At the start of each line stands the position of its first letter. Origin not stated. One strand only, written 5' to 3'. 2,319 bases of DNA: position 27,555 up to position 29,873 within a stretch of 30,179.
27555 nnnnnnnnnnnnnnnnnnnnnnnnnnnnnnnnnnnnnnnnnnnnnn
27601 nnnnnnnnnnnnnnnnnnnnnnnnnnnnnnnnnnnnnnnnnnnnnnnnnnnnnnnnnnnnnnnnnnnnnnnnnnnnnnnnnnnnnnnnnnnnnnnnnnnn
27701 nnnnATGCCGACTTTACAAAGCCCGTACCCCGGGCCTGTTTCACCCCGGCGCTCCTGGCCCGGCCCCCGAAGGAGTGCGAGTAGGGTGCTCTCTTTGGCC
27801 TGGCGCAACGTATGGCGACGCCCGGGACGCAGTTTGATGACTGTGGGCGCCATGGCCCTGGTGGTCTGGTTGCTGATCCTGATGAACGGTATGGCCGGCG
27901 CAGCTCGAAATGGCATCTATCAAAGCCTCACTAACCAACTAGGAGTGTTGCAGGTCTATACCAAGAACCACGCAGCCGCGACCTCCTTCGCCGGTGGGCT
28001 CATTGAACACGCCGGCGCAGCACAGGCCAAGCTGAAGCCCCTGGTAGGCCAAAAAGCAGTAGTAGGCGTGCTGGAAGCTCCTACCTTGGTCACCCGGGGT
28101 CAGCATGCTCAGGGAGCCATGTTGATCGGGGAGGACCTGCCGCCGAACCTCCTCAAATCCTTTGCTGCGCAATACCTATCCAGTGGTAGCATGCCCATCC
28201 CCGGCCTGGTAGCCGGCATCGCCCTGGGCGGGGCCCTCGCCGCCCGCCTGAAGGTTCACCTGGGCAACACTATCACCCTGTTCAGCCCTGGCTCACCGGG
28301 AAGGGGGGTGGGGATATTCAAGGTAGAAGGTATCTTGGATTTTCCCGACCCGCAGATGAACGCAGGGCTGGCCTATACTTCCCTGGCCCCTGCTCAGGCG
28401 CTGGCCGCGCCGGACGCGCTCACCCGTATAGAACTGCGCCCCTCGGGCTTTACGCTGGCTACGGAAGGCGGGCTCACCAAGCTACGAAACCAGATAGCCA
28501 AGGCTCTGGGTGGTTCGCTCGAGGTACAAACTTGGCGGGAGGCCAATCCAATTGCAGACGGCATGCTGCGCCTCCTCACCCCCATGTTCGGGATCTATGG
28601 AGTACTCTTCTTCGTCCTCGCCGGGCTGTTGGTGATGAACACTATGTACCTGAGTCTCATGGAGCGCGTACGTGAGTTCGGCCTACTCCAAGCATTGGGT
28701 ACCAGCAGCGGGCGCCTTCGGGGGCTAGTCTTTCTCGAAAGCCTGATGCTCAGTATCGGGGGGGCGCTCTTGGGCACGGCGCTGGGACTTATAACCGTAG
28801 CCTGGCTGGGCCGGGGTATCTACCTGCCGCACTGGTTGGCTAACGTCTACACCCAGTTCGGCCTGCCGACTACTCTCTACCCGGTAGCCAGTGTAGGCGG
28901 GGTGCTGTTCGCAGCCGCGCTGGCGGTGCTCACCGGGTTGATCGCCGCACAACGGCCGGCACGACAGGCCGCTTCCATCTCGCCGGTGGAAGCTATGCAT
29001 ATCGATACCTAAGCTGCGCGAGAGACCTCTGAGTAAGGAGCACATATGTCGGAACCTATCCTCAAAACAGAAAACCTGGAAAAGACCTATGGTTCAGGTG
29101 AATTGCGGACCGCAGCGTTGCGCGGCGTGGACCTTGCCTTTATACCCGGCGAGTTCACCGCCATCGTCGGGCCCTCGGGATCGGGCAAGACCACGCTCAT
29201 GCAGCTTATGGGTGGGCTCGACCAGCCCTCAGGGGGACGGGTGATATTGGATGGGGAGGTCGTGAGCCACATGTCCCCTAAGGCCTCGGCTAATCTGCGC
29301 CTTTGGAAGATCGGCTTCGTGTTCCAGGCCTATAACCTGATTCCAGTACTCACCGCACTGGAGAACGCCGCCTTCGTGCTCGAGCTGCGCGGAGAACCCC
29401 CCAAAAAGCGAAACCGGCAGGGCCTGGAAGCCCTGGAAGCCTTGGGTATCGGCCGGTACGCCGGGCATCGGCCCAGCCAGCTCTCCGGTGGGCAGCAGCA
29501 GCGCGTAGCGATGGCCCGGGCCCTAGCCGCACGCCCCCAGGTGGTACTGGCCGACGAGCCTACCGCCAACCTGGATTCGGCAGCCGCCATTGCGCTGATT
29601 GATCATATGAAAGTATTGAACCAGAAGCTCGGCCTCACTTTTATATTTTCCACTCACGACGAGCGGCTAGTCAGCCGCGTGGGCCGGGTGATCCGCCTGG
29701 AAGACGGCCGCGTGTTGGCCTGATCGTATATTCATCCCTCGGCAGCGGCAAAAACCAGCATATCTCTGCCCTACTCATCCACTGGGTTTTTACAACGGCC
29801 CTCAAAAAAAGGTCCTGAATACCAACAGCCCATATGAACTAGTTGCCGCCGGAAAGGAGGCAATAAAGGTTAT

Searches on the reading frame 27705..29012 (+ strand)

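Call 58: search_protein_families(library=pfam, proteins=[window:27705-29012:+], max_evalue=0.00001)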
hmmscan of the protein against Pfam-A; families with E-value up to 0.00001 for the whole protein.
window:27705-29012:+ (435 aa): 2 families
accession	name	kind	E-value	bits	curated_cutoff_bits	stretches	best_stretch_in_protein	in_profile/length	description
PF02687.27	FtsX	-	1.7e-16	60.8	25.5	1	297-420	2-117/120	FtsX-like permease C-terminal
PF12704.14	MacB_PCD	-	2.7e-06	28.3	27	1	43-233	1-179/207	MacB-like periplasmic core domain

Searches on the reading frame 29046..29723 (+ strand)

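Call 58: search_protein_families(library=pfam, proteins=[window:29046-29723:+], max_evalue=0.00001)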
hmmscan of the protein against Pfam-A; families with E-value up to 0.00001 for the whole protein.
window:29046-29723:+ (225 aa): 3 families
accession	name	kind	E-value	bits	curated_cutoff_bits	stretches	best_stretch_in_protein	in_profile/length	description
PF00005.33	ABC_tran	-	2.8e-31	109.4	25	1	25-174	1-137/137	ABC transporter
PF13304.12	AAA_21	-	3.3e-10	41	27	0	138-209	230-303/304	AAA domain, putative AbiEii toxin, Type IV TA system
PF02463.25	SMC_N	-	4.1e-07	30.1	40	0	142-218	133-211/220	RecF/RecN/SMC N terminal domain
